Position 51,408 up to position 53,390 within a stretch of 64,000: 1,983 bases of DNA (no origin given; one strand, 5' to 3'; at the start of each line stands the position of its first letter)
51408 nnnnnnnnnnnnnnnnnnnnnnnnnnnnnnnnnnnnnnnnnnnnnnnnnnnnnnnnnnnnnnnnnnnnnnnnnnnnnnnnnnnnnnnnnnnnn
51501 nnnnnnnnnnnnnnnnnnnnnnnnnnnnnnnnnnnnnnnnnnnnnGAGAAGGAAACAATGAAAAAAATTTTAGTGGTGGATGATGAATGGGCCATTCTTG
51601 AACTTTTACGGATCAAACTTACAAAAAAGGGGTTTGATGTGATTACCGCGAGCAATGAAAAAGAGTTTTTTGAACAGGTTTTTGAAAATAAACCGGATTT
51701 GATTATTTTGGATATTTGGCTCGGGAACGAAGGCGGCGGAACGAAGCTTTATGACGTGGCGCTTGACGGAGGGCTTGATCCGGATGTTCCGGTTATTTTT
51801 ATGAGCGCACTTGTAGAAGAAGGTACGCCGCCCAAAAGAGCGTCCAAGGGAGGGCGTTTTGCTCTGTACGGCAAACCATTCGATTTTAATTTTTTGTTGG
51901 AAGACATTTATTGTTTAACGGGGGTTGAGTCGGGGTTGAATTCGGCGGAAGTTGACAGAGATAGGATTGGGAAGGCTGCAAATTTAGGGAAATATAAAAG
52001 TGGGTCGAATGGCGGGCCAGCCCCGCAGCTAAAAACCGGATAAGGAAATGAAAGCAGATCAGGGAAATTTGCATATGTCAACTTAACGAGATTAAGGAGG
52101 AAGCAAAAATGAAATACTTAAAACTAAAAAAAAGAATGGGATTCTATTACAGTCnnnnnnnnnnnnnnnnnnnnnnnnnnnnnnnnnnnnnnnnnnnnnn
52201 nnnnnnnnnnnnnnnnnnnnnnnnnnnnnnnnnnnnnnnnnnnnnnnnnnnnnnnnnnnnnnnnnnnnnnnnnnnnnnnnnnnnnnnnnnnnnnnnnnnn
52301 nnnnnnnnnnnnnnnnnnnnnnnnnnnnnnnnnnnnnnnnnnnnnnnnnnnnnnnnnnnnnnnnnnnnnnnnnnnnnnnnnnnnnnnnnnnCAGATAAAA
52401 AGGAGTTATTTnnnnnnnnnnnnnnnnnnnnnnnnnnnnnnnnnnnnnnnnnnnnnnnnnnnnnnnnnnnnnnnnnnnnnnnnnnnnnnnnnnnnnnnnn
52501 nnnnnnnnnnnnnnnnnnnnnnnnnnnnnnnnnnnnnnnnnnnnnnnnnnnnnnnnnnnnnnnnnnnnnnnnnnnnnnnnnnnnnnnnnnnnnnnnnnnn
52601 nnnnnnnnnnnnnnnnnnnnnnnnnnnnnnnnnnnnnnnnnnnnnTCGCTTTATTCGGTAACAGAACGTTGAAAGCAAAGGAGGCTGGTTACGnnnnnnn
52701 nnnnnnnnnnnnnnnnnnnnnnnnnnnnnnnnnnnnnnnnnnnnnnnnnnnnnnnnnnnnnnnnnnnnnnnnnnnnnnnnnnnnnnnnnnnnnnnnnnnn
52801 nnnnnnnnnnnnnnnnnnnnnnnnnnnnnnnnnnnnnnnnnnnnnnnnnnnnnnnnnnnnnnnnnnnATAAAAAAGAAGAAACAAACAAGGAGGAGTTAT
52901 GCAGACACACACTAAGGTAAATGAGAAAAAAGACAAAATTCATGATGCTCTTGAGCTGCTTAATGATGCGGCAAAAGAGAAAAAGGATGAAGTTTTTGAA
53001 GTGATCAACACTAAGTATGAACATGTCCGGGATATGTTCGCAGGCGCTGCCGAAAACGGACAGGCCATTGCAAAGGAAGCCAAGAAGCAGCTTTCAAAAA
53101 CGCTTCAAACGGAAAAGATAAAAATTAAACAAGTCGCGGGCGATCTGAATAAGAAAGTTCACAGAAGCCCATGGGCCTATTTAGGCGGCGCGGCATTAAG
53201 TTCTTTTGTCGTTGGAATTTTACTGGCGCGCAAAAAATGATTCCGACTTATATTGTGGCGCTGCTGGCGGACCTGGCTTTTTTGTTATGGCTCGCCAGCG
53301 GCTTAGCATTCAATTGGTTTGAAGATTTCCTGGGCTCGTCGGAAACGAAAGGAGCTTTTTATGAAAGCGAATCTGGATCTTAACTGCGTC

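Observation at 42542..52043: Family of four paralogous stand-alone receiver proteins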

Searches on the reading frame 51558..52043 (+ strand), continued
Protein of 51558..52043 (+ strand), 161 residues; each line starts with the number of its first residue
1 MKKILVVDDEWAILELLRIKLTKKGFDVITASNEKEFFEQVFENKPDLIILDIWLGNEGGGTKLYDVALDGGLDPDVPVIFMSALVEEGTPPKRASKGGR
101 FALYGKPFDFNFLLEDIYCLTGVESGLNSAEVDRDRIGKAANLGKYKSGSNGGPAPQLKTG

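Call 23: find_encoding_contigs(protein=P0033, flank=10000, max_places=1)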
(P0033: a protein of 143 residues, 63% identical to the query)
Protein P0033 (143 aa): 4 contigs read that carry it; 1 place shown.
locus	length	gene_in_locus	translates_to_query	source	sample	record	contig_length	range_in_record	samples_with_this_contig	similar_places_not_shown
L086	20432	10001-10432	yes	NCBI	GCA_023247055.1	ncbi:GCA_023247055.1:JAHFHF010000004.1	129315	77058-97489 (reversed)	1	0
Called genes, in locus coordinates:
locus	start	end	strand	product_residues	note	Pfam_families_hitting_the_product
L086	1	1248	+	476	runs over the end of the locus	PF01593:Amino_oxidase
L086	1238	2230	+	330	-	PF00535:Glycos_transf_2, PF10111:Glyco_tranf_2_2, PF13641:Glyco_tranf_2_3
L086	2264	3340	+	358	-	-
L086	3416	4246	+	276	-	PF13469:Sulfotransfer_3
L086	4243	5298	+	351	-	PF00535:Glycos_transf_2, PF10111:Glyco_tranf_2_2, PF13641:Glyco_tranf_2_3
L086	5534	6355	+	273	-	PF00535:Glycos_transf_2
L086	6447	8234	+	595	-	-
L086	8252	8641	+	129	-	PF07681:DoxX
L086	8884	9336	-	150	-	PF03330:DPBB_1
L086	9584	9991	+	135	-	PF00072:Response_reg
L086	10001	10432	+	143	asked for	PF00072:Response_reg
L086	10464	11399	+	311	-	PF12697:Abhydrolase_6, PF12146:Hydrolase_4, PF00561:Abhydrolase_1, PF08386:Abhydrolase_4 (weak)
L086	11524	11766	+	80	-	-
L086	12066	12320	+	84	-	PF04359:DUF493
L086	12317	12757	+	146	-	PF01541:GIY-YIG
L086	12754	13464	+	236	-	PF00462:Glutaredoxin, PF13417:GST_N_3, PF13409:GST_N_2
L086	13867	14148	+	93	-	PF00639:Rotamase, PF13616:Rotamase_3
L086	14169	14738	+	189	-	PF00849:PseudoU_synth_2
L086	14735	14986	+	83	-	-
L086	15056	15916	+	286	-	-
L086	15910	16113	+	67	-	-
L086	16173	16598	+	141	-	-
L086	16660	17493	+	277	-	PF13509:S1_2, PF17783:WHD_CvfB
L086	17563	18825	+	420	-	PF00270:DEAD, PF04851:ResIII, PF00271:Helicase_C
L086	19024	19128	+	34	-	-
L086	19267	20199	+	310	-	PF01339:CheB_methylest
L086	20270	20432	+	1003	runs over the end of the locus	PF01339:CheB_methylest, PF03705:CheR_N, PF01739:CheR, PF08448:PAS_4 (faint), PF13596:PAS_10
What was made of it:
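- The R3+R4 pair occurs without any nearby kinase in L086 (call 23). The R3+R4 tandem persists in L086 with no kinase within 10 kb (call 23).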

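Call 24: find_encoding_contigs(protein=P0087, flank=10000, max_places=1)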
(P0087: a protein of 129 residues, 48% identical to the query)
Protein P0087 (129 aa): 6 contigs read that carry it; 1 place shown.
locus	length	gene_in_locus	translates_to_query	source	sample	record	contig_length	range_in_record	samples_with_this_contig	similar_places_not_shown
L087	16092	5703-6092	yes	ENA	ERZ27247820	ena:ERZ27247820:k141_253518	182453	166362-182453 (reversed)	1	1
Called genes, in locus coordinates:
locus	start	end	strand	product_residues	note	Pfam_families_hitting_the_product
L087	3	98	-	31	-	?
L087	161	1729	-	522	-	PF00082:Peptidase_S8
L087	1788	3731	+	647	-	PF00672:HAMP, PF00512:HisKA, PF02518:HATPase_c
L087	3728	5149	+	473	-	PF00072:Response_reg, PF00158:Sigma54_activat, PF14532:Sigma54_activ_2, PF07728:AAA_5 (weak), PF25601:AAA_lid_14, PF02954:HTH_8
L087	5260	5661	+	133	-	-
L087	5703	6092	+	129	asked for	PF00072:Response_reg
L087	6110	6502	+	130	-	-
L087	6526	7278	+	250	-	PF00990:GGDEF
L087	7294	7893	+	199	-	-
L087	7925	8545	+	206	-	PF02777:Sod_Fe_C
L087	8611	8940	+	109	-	-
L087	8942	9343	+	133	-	-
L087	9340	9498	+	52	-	PF11752:DUF3309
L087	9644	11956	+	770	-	-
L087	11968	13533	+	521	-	PF13439:Glyco_transf_4, PF13477:Glyco_trans_4_2 (faint), PF13579:Glyco_trans_4_4, PF20706:GT4-conflict, PF00534:Glycos_transf_1, PF13692:Glyco_trans_1_4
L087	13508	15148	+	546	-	-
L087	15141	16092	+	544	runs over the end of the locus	PF03372:Exo_endo_phos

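Call 30: predict_structure(alignment_id=A2)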
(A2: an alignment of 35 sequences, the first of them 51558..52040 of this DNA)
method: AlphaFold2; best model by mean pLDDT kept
length: 161 residues; sequences in the alignment: 35
mean_pLDDT: 84.7   pTM: 0.74
mean pLDDT of the five models: 84.7, 83.3, 82.7, 82.4, 82.0
residues with pLDDT >= 90: 97; 70-90: 29; 50-70: 33; < 50: 2
segments of 3 or more residues with pLDDT < 50: none
pLDDT, mean of each block of 10 residues (from residue 1): 96 97 97 96 98 82 93 97 80 85 93 95 72 55 52 67 77
secondary structure, 60 per line:
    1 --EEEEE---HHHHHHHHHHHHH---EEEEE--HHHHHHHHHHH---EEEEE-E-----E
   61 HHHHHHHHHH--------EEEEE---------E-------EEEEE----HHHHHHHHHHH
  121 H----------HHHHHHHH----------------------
elements in order: E3-7 H11-23 E27-31 H34-44 E48-52 H61-70 E79-83 E101-105 H110-121 H132-139
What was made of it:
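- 51558..52043 (+): R4: single-domain receiver with an intact active site, 12 nt downstream of R3. It is a core member of the family and the conserved partner of the HK2 core-2 type kinase. Its C-terminal tail of about 40 aa is variable. The model has mean pLDDT 84.7 and no alpha4 (call 30).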

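Call 32: fold_search(model_id=the predicted structure, library=pdb)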
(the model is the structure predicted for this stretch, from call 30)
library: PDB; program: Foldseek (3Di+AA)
matches with E <= 10: 1644; with E <= 0.001: 510
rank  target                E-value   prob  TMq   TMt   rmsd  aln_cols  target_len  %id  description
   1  1nxo                  1.1e-08  1.00  0.59  0.81   3.8       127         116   30  MicArec pH7.0 (released 2004-02-17)
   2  8fk2_A                2.5e-08  1.00  0.62  0.82   3.6       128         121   33  The N-terminal VicR from Streptococcus mutans (released 2023-10-25)
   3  1nxt                  3.0e-08  1.00  0.61  0.83   3.9       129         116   30  MicArec pH 4.0 (released 2004-02-17)
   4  1zh2_B                3.0e-08  1.00  0.61  0.81   3.9       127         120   30  Crystal Structure Of The Calcium-Bound Receiver Domain Of Kdp Potassium Transport System Response Regulator KdpE (released 2005-12-13)
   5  2a9o                  3.0e-08  1.00  0.60  0.82   3.9       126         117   32  Crystal structures of an activated YycF homologue, the essential response regulator from S.pneumoniae in complex with Be (released 2006-09-26)
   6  1nxp                  3.0e-08  1.00  0.61  0.82   4.1       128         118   31  MicArec pH4.5 (released 2004-02-17)
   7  1nxs                  3.4e-08  1.00  0.60  0.81   3.7       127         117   31  MicArec pH4.9 (released 2004-02-17)
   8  5ed4_B                4.5e-08  1.00  0.59  0.45   3.8       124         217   27  Structure of a PhoP-DNA complex (released 2016-04-27)
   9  7m0s_B                6.2e-08  1.00  0.62  0.80   3.8       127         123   25  N-terminal domain of PmrA from Acinetobacter baumannii (released 2021-11-03)
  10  1mvo                  6.6e-08  1.00  0.61  0.79   3.8       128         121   31  Crystal structure of the PhoP receiver domain from Bacillus subtilis (released 2002-10-16)
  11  5ed4_F                7.1e-08  1.00  0.59  0.45   4.0       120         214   28  Structure of a PhoP-DNA complex (released 2016-04-27)
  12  1nxx                  9.2e-08  1.00  0.59  0.82   3.9       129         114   29  MicArec pH 5.5 (released 2004-02-17)
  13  4ja2                  1.0e-07  1.00  0.63  0.82   3.6       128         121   28  Structural basis of a rationally rewired protein-protein interface (RR468mutant V13P, L14I, I17M and N21V) (released 2013-09-04)
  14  9dvt_R                1.1e-07  1.00  0.61  0.42   4.3       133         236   27  Cryo-EM structure of RpaA bound to PkaiBC DNA and the CTD of the alpha subunit of RNAP from the cyanobacterium Synecho (released 2025-10-15)
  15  3r0j_B                1.2e-07  1.00  0.60  0.44   4.0       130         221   26  Structure of PhoP from Mycobacterium tuberculosis (released 2011-07-13)
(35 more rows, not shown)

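Call 33: search_solved_structures(query=A2, max_evalue=0.001, show_alignments=3)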
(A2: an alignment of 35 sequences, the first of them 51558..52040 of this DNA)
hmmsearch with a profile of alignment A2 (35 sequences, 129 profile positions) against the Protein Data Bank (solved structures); distinct sequences matched with E-value up to 0.001: 312 (the best 60 are shown).
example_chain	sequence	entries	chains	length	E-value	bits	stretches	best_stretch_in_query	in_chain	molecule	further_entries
9g85_A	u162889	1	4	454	6.6e-29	103.3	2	1-122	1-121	Response regulator PleD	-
2wb4_A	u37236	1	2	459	6.8e-29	103.2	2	1-122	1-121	DIGUANYLATE CYCLASE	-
9g86_A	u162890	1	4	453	2.2e-28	101.6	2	3-122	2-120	Response regulator PleD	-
1w25_A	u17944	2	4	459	2.3e-28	101.5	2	3-122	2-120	STALKED-CELL DIFFERENTIATION CONTROLLING PROTEIN | RESPONSE REGULATOR PLED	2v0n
2zwm_A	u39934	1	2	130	1.7e-26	95.5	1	1-124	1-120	Transcriptional regulatory protein yycF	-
3f6p_A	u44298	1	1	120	2e-26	95.3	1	1-122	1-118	Transcriptional regulatory protein yycF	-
1mvo_A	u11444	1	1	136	2.5e-25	91.7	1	1-124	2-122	PhoP response regulator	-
4ja2_A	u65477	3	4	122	3.1e-25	91.4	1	1-122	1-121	Response regulator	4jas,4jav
3dge_C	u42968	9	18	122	6.7e-25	90.3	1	1-122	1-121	Response regulator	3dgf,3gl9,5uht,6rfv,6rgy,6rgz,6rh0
6azr_B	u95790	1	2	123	6.8e-25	90.3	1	1-122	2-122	Chemotaxis regulator-transmits chemoreceptor signals to flagelllar motor components CheY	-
9dvt_R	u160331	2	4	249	7.8e-25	90.1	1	1-124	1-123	DNA-binding dual master transcriptional regulator RpaA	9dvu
9xzo_A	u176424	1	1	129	1.4e-24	89.2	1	3-127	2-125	De novo protein M1X0B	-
8fk2_A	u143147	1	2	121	3.1e-24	88.2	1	2-124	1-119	Putative response regulator CovR VicR-like protein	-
1zes_A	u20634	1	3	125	4.1e-24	87.8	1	1-122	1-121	Phosphate regulon transcriptional regulatory protein phoB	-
1b00_A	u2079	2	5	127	4.2e-24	87.7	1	1-122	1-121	PHOSPHATE REGULON TRANSCRIPTIONAL REGULATORY PROTEIN PHOB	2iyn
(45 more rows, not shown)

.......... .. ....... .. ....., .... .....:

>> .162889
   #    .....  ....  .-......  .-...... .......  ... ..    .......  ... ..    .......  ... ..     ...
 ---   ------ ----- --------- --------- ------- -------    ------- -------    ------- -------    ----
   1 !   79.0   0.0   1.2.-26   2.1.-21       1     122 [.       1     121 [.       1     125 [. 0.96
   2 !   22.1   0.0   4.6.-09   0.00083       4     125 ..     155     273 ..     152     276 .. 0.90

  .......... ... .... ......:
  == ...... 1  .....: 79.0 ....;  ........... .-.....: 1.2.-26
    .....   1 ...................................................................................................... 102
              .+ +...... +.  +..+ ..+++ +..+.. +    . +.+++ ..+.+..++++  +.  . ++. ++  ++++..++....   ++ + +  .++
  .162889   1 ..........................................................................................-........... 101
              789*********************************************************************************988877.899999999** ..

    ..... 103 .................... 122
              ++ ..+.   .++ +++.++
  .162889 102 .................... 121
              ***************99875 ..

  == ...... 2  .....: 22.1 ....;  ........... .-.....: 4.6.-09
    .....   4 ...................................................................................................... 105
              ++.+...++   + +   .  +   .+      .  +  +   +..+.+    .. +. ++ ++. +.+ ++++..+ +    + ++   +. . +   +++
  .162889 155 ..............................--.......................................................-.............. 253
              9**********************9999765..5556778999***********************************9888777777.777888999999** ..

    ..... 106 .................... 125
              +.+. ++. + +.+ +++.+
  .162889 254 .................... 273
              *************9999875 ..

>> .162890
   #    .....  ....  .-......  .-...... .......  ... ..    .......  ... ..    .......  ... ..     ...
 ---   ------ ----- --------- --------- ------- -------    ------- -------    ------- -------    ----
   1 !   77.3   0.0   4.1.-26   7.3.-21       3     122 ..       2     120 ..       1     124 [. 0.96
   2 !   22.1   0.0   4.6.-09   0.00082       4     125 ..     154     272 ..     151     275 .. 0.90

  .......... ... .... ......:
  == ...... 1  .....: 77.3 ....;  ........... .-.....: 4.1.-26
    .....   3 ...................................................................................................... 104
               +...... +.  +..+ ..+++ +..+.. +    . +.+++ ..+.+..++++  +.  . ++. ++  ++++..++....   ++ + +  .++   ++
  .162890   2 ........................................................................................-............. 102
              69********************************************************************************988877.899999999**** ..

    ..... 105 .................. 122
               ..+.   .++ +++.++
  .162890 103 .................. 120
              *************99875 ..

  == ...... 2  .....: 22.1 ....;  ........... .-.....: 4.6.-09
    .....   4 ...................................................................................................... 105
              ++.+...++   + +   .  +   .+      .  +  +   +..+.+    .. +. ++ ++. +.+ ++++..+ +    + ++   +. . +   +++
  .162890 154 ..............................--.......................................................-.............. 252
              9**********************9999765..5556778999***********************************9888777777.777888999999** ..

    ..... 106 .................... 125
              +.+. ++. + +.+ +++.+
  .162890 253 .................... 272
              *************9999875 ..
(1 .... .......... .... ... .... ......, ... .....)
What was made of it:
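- On Response regulator receiver domain (Pfam PF00072, CheY-like): The best PDB matches are receivers (calls 32, 33).
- Structure and sequence searches against the PDB return ordinary receivers such as PleD, YycF, PhoP, RR468, DivK and Spo0F (calls 32, 33).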

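Call 41: find_encoding_contigs(protein=P0025, flank=8000, max_places=1)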
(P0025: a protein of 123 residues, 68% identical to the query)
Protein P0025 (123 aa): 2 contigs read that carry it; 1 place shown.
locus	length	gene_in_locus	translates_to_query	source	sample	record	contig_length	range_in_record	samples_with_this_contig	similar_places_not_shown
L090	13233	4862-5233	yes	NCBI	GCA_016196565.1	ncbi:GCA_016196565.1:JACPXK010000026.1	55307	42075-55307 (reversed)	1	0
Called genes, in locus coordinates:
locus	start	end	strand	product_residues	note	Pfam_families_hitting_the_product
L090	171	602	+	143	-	-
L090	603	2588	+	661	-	PF00589:Phage_integrase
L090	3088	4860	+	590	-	PF13581:HATPase_c_2 (faint), PF00672:HAMP, PF00512:HisKA, PF02518:HATPase_c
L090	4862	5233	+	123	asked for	PF00072:Response_reg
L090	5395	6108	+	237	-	PF01590:GAF, PF13185:GAF_2, PF13492:GAF_3, PF03861:ANTAR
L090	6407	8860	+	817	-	PF07992:Pyr_redox_2, PF13738:Pyr_redox_3 (weak), PF00070:Pyr_redox, PF18267:Rubredoxin_C, PF04324:Fer2_BFD, PF03460:NIR_SIR_ferr, PF01077:NIR_SIR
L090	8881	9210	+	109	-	PF00355:Rieske, PF13806:Rieske_2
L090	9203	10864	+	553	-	PF12838:Fer4_7 (faint), PF12797:Fer4_2 (faint), PF12837:Fer4_6 (faint), PF13187:Fer4_9 (faint), PF13237:Fer4_10 (faint), PF13247:Fer4_11, PF04976:DmsC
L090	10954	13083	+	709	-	PF04879:Molybdop_Fe4S4, PF00384:Molybdopterin, PF01568:Molydop_binding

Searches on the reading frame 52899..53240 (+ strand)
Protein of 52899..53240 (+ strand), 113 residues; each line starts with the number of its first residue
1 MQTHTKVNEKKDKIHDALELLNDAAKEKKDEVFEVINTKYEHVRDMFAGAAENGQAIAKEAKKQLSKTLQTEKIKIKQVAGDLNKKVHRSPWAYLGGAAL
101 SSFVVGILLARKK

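Call 69: search_protein_families(library=pfam, proteins=[window:52899-53240:+], max_evalue=0.01)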
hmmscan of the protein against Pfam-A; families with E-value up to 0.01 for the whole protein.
window:52899-53240:+ (113 aa): 1 family
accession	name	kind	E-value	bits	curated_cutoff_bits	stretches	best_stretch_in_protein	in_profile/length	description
PF12875.12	DUF3826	-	0.0016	19.1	25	1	6-82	3-74/186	Protein of unknown function (DUF3826)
